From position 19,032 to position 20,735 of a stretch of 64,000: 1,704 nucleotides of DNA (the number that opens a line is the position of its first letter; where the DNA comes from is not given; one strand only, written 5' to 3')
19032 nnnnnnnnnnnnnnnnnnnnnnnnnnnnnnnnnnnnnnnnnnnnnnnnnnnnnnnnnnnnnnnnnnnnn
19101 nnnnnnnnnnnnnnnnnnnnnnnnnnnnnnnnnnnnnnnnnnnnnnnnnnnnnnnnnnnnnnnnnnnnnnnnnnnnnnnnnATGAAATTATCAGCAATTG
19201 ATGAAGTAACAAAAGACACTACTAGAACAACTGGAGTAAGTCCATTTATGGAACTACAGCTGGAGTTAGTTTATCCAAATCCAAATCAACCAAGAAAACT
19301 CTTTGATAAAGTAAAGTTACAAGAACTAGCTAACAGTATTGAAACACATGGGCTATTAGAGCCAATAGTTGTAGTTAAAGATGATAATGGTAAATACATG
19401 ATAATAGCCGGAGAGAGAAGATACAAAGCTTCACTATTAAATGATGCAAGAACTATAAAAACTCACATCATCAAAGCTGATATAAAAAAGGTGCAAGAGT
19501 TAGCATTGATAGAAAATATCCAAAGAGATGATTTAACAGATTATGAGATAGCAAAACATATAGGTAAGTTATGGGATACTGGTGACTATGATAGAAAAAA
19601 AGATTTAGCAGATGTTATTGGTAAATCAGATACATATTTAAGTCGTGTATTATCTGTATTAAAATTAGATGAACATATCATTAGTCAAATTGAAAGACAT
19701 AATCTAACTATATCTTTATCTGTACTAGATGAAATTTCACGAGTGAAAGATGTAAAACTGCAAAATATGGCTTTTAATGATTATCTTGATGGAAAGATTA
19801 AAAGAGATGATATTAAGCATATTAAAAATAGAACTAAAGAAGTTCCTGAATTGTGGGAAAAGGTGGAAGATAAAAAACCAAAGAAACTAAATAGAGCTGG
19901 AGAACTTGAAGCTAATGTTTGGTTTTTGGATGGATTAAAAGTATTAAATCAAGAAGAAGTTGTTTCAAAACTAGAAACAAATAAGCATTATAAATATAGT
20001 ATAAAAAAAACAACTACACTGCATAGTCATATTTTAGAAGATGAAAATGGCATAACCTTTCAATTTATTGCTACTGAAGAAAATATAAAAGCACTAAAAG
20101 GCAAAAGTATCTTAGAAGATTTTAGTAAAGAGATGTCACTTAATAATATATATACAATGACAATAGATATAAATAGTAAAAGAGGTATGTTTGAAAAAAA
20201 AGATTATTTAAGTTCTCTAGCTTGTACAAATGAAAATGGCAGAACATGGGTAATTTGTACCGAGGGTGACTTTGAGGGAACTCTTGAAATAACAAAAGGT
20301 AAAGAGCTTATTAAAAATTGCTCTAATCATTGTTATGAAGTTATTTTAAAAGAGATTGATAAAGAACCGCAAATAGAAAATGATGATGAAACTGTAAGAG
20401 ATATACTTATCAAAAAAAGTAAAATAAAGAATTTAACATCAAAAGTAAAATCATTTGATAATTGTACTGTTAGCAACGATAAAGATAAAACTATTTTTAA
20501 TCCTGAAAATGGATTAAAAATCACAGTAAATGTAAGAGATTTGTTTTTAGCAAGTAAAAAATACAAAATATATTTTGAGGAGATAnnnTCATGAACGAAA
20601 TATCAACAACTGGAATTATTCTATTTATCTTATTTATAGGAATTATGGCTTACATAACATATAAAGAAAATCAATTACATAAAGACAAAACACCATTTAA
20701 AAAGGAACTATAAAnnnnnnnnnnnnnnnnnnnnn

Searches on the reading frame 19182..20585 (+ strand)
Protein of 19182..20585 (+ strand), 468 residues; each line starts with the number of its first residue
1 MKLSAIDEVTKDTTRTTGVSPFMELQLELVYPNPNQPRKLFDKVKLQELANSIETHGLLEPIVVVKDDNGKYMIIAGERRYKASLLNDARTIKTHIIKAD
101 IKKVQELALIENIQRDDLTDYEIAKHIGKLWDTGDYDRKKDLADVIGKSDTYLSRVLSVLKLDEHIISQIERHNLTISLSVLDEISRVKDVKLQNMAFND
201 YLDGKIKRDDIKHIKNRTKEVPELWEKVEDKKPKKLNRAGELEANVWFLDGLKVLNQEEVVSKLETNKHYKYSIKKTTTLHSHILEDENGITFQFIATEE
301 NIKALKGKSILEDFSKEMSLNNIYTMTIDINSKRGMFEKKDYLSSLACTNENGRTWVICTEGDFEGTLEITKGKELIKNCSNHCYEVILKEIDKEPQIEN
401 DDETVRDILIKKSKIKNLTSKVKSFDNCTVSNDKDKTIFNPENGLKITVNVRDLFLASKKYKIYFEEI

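Call 11: search_protein_families(library=pfam, proteins=[window:19182-20585:+], max_evalue=0.01)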
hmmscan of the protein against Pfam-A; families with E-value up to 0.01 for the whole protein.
window:19182-20585:+ (468 aa): 2 families
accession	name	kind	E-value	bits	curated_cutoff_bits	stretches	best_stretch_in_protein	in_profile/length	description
PF02195.25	ParB_N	-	1.2e-23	83.4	26.3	1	23-114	4-95/95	ParB N-terminal domain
PF17762.8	HTH_ParB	-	0.00047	20.7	22.6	1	117-177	2-61/102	ParB HTH domain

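Call 12: search_protein_families(library=phrogs, proteins=[window:19182-20585:+], max_evalue=0.001)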
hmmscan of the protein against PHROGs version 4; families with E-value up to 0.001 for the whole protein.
window:19182-20585:+ (468 aa): 16 families
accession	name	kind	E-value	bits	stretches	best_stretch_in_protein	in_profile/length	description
phrog_4715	-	DNA, RNA and nucleotide metabolism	6.8e-33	114.9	1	24-309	149-424/630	ParB-like partition protein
phrog_3264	-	DNA, RNA and nucleotide metabolism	1.9e-28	101.1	1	16-231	43-243/337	ParB-like partition protein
phrog_6218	-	DNA, RNA and nucleotide metabolism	5.9e-24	86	1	24-203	7-188/506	ParB-like partition protein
phrog_1033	-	DNA, RNA and nucleotide metabolism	2.6e-12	48.2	1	37-172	49-188/334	ParB-like partition protein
phrog_18726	-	unknown function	3.5e-10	40.2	1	24-122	5-119/572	-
phrog_8071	-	DNA, RNA and nucleotide metabolism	5.1e-10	40.1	1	25-138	10-118/389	ParB-like partition protein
phrog_723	-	DNA, RNA and nucleotide metabolism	6.2e-10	40.2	1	24-122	15-111/223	ParB-like partition protein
phrog_3951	-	unknown function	2.5e-09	38.1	1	39-245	32-221/301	-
phrog_15982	-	unknown function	9.7e-09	35.7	1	10-225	14-233/453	-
phrog_620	-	DNA, RNA and nucleotide metabolism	1.1e-07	33.2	1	25-112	12-95/217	ParB-like partition protein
phrog_498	-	other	6.3e-06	26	1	23-110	36-121/633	DNA methyltransferase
phrog_27290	-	unknown function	2.3e-05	24.3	1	26-83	34-88/517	-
phrog_21315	-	unknown function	2.5e-05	24.4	1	42-219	28-184/415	-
phrog_26387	-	DNA, RNA and nucleotide metabolism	4.4e-05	24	1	31-97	19-85/252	ParB-like partition nuclease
phrog_2159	-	DNA, RNA and nucleotide metabolism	8.1e-05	23.1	1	32-85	71-123/365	ParB-like partition protein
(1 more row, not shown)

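Call 48: search_solved_structures(query=window:19182-20585:+, max_evalue=0.01, show_alignments=1)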
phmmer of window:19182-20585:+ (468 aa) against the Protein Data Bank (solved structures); distinct sequences matched with E-value up to 0.01: 13.
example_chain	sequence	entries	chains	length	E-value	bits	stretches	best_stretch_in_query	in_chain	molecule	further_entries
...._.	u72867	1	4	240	1.3e-29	106.6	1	22-176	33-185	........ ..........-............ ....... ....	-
7ng0_A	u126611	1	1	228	4.8e-23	85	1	26-232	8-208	Nucleoid occlusion protein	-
7nfu_A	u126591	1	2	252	7.5e-23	84.4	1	26-232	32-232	Nucleoid occlusion protein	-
1vz0_A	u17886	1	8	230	4.7e-22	81.8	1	22-177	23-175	Chromosome-partitioning protein Spo0J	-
6sdk_A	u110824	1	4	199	1.7e-20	76.6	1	24-175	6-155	Stage 0 sporulation protein J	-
7ol9_A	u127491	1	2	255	3.9e-20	75.5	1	17-176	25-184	Nucleoid occlusion protein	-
6t1f_A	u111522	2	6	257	4.2e-20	75.3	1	23-176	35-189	Chromosome-partitioning protein ParB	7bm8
7bnk_A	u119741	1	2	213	9.1e-20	74.2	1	22-207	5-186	ParB family protein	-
7o0n_A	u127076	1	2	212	8.3e-19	71.1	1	23-207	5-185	ParB family protein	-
7bnr_A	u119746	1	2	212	8.3e-19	71.1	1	23-207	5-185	ParB family protein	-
8qa8_A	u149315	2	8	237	1e-13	54.3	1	17-172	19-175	Transcriptional repressor protein KorB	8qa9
1r71_A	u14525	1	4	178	8.4e-05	24.9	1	108-173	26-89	Transcriptional repressor protein korB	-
6y93_A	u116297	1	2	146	0.0046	19.2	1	105-176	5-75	Nucleoid occlusion protein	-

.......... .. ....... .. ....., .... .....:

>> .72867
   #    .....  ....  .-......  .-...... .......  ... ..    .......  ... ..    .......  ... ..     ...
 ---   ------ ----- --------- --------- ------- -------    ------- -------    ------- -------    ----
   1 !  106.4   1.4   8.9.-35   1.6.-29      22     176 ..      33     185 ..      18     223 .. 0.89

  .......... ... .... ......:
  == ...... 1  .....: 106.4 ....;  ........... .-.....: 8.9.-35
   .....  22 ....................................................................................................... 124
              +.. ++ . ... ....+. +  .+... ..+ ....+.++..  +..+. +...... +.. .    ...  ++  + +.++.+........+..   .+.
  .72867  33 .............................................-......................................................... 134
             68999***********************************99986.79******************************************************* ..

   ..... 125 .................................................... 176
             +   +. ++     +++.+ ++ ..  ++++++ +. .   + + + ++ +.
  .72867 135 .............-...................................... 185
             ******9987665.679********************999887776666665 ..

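Call 62: search_dna_similar(query=window:19182-20585:+, collection=plasmids, mode=protein, max_rows=25)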
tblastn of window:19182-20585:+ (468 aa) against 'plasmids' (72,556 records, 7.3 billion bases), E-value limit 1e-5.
Records with a match: 3697; places in all: 3989; records where one place covers at least 80% of the query: 0.
Best place of each record, by identity: <60% 3697.
By first word of the organism name: Acinetobacter 581; Klebsiella 373; Pseudomonas 298; Escherichia 277; Salmonella 226; uncultured 105; Vibrio 95; Citrobacter 88; Streptomyces 74; Enterobacter 68; and 236 more.
By predicted mobility (MOB-suite, as given by PLSDB): conjugative 2137; non-mobilizable 974; mobilizable 586.
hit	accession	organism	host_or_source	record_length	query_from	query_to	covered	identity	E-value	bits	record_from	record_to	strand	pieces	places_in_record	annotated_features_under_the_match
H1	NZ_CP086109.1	Skermanella mucosa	single cell,crude oil contaminated ...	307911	16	294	60%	31.9%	2e-25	117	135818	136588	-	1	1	ParB/RepB/Spo0J family partition protein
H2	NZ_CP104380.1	Aliarcobacter butzleri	poultry meat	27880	24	215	41%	45.3%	5e-45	176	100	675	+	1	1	ParB/RepB/Spo0J family partition protein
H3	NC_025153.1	Aliarcobacter butzleri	chicken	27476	24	215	41%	45.1%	6e-40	160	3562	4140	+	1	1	ParB/RepB/Spo0J family partition protein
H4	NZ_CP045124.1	Acinetobacter indicus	cow,cow feces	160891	27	265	51%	34.7%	2e-19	99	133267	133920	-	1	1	ParB/RepB/Spo0J family partition protein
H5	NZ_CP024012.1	Acinetobacter sp. LoGeW2-3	white stork,cell culture,pellet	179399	27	275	53%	33.3%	5e-20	101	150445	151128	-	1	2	ParB/RepB/Spo0J family partition protein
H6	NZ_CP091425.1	Methylobacter sp. YRD-M1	isolate,wetland soil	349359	23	289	57%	31.0%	1e-19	100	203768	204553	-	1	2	ParB/RepB/Spo0J family partition protein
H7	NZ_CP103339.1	Acinetobacter baumannii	Homo sapiens,metagenomic assembly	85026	27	265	51%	34.3%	4e-19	98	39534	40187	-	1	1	ParB/RepB/Spo0J family partition protein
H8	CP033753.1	Acinetobacter baumannii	Homo sapiens,clinical isolate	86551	27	265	51%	34.3%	4e-19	98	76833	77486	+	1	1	ParB/RepB/Spo0J family partition protein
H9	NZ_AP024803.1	Acinetobacter baumannii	Homo sapiens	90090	27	265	51%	34.3%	4e-19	98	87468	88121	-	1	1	ParB/RepB/Spo0J family partition protein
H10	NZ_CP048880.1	Spartinivicinus ruber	pure culture,coastal sediment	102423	7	246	51%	33.8%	3e-16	89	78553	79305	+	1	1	ParB/RepB/Spo0J family partition protein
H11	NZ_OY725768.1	Parabacteroides distasonis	-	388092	9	233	48%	35.8%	1e-17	94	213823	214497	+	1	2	ParB/RepB/Spo0J family partition protein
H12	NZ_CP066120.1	Acinetobacter bereziniae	Homo sapiens,sputum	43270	23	311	62%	27.3%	2e-8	65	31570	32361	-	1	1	ParB/RepB/Spo0J family partition protein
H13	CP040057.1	Acinetobacter baumannii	Homo sapiens,blood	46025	23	311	62%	27.3%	2e-8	65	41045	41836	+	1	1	ParB/RepB/Spo0J family partition protein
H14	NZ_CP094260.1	Acinetobacter indicus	mixed culture,porcine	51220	23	311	62%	27.3%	2e-8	65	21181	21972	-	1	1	ParB/RepB/Spo0J family partition protein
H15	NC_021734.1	Acinetobacter baumannii BJAB0715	-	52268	23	311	62%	27.3%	2e-8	65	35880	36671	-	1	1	ParB/RepB/Spo0J family partition protein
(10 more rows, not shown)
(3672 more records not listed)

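Call 63: search_dna_similar(query=window:19182-20585:+, collection=phages, mode=protein, max_rows=25)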
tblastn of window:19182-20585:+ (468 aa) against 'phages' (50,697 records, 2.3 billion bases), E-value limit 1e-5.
Records with a match: 68; places in all: 72; records where one place covers at least 80% of the query: 0.
Best place of each record, by identity: <60% 68.
By first word of the organism name: Bacteriophage 22; Gordonia 10; Listeria 6; Acinetobacter 6; Leptospira 5; Staphylococcus 4; Aphanizomenon 2; Enterococcus 2; Arthrobacter 2; Salmonella 1; and 8 more.
By host as written in the record: - 31; Gordonia terrae 3612 9; Listeria monocytogenes 6; Staphylococcus aureus 4; Homo sapiens 2; Arthrobacter globiformis B-2979 SEA 2; Variovorax sp. ZS18.2.2 1; Aphanizomenon flos-aquae 1; and 12 more.
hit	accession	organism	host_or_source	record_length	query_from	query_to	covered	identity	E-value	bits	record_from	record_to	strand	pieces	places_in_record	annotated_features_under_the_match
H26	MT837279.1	Bacteriophage sp.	human fecal samples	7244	9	236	49%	32.9%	4e-26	117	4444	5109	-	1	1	record has no annotation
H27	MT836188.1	Bacteriophage sp.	human fecal samples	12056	10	203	41%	38.1%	7e-26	117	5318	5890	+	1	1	record has no annotation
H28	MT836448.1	Bacteriophage sp.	human fecal samples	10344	6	166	34%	41.4%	8e-19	96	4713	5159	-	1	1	record has no annotation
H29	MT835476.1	Bacteriophage sp.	human fecal samples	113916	22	213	41%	33.3%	5e-24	112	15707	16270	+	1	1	record has no annotation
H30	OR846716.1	Listeria phage LM 4-11-1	Listeria monocytogenes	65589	18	173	33%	40.7%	4e-22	106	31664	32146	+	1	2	record has no annotation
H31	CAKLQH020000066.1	Acinetobacter phage MD-2021a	not known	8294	36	222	40%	33.8%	2e-11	73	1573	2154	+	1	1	korB_2: putative ParB partition protein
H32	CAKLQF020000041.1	Acinetobacter phage MD-2021a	not known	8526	36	222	40%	33.8%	2e-11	73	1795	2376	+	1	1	korB_2: putative ParB partition protein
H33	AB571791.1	Salmonella enterica subsp. enterica serovar Typhimurium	-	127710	36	222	40%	33.8%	2e-11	73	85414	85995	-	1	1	conserved hypothetical protein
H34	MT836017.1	Bacteriophage sp.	human fecal samples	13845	30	238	45%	30.1%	9e-17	89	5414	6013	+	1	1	record has no annotation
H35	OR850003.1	Staphylococcus phage SA 1298 Kay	Staphylococcus aureus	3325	25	180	33%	40.4%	6e-19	96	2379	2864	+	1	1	record has no annotation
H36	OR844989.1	Staphylococcus phage SA 1306 Kay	Staphylococcus aureus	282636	25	180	33%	40.4%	8e-19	96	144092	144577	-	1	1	record has no annotation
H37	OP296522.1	Variovorax phage VarioGold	Variovorax sp. ZS18.2.2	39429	4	199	42%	31.1%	2e-13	79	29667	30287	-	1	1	ParB/RepB/Spo0J family partition protein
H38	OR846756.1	Listeria phage LM 4-11-1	Listeria monocytogenes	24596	18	166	32%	40.3%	9e-22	104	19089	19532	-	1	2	record has no annotation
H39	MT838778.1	Bacteriophage sp.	human fecal samples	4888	9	166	34%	37.3%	2e-22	107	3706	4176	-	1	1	record has no annotation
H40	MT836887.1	Bacteriophage sp.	human fecal samples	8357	11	168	34%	37.1%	6e-19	96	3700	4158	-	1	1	record has no annotation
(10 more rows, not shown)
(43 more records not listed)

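Call 70: find_related_loci(query=A4, collection=viral_contigs, flank=10000)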
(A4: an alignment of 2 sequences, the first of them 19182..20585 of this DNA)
Query A4 (468 aa) in viral_contigs; peptide patterns used: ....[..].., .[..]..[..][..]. (x = any residue, [..] = any of these).
600 stretches matched a pattern (row limit reached: there are more); 20 encode a relative of the query (tblastn E <= 1e-3); 20 distinct loci.
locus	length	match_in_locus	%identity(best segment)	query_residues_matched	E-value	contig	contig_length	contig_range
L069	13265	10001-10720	52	3-243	1e-70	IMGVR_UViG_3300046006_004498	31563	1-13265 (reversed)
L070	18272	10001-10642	54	3-219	9e-69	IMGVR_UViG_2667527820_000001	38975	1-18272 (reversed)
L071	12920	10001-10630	55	3-215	4e-68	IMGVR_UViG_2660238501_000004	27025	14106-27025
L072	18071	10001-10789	45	1-274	7e-64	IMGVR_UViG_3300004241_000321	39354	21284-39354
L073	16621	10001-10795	44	1-276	1e-57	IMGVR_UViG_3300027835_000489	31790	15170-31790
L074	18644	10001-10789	42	1-276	4e-59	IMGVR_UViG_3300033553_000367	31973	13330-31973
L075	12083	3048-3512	43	7-163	3e-29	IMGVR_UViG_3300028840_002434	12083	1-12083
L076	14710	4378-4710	51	23-134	1e-28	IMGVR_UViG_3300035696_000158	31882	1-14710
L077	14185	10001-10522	43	30-207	7e-29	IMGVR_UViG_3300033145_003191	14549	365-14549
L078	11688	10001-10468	43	15-165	7e-27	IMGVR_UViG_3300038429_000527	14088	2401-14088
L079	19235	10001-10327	46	25-134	7e-25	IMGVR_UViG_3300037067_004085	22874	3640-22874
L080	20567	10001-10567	36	25-206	5e-23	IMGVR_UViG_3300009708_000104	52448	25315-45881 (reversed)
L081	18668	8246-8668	40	22-162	2e-22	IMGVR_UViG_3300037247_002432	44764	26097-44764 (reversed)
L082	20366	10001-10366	43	25-134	2e-17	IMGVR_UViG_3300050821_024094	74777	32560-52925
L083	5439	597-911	34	13-120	5e-9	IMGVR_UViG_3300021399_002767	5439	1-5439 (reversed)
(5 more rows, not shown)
